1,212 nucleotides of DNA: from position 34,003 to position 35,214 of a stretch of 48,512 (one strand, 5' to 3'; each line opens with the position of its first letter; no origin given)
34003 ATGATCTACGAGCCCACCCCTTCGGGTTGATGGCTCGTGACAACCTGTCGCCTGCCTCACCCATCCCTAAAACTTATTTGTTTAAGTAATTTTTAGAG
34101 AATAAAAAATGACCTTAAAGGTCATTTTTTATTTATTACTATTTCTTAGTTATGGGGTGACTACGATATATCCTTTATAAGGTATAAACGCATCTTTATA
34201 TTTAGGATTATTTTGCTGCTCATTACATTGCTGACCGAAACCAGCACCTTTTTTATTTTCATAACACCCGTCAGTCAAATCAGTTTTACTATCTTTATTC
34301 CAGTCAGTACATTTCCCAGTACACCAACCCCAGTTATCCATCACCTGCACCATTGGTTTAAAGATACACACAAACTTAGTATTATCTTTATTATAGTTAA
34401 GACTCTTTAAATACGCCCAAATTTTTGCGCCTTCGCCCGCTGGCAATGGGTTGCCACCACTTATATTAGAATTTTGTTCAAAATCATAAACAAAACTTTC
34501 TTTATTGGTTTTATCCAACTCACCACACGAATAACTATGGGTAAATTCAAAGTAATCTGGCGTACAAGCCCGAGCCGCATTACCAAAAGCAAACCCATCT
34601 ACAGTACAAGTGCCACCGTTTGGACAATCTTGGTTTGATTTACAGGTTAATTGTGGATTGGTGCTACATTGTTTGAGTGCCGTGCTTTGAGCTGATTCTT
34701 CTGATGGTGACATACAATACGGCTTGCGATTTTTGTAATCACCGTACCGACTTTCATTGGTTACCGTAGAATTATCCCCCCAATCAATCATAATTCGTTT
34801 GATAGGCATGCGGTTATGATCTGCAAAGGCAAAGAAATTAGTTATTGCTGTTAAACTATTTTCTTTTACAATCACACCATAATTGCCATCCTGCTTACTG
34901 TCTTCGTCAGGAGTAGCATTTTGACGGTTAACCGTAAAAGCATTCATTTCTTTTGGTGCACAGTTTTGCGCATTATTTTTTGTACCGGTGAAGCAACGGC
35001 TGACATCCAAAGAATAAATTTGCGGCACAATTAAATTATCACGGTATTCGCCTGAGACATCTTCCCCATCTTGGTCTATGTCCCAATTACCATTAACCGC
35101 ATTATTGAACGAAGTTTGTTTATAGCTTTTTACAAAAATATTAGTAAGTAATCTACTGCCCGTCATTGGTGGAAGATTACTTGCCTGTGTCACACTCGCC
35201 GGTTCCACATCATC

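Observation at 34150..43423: Second 'small membrane partner + giant' module: TSP3-repeat protein translationally coupled to a 2863-aa cysteine-rich surface protein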

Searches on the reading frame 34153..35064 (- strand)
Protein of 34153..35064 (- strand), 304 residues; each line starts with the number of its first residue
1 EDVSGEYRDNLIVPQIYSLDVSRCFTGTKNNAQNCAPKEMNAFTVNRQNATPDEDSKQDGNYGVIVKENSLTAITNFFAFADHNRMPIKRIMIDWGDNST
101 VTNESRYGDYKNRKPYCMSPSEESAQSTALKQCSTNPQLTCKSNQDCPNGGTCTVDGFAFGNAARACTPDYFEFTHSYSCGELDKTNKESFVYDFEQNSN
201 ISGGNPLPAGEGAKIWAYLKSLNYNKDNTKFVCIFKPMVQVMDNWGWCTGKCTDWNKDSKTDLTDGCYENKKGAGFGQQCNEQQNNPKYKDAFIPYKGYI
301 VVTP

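Call 68: search_protein_families(library=pfam, alignment_id=A7, max_evalue=1)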
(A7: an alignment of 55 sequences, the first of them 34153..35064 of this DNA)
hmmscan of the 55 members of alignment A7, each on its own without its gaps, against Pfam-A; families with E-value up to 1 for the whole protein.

A. member 1, window:34153-35064:- (304 aa): 0 families

B. families by the number of members that match (of 55 scanned): 15 families
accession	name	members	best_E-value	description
PF07127.16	Nodulin_late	4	0.032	Late nodulin domain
PF01839.29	FG-GAP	3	0.00052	FG-GAP repeat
PF13517.12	FG-GAP_3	3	0.015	FG-GAP-like repeat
PF00095.26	WAP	2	0.16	WAP-type (Whey Acidic Protein) 'four-disulfide core'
PF18345.7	zf_CCCH_4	1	0.013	Zinc finger domain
PF16683.11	TGase_elicitor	1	0.033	Transglutaminase elicitor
PF20820.2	Fib-H_N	1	0.045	Fibroin heavy chain, N-terminal domain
PF14625.12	Lustrin_cystein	1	0.05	Lustrin, cysteine-rich repeated domain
PF25061.1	RRM_fung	1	0.068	Fungal RNA-binding domain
PF01420.25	Methylase_S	1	0.081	Type I restriction modification DNA specificity domain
PF08635.15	ox_reductase_C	1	0.091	Putative oxidoreductase C terminal domain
PF22578.2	GGR_cat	1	0.094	Geranylgeranyl reductase catalytic domain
PF23416.1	DUF7107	1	0.13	Domain of unknown function (DUF7107)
PF12672.12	DUF3793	1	0.21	Protein of unknown function (DUF3793)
PF13634.11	Nucleoporin_FG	1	0.46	Nucleoporin FG repeat region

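Call 69: search_solved_structures(query=A7, max_evalue=10)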
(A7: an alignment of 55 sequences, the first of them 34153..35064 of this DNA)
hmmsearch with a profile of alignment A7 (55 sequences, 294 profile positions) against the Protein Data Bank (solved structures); distinct sequences matched with E-value up to 10: 0.
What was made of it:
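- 34153..35061 (-): Conserved C-terminal Cys-rich domain (aa 2561-2863) with the motifs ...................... and DNWGWC and the C-terminal end GxIIVxP. No Pfam or PDB match (calls 68, 69).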
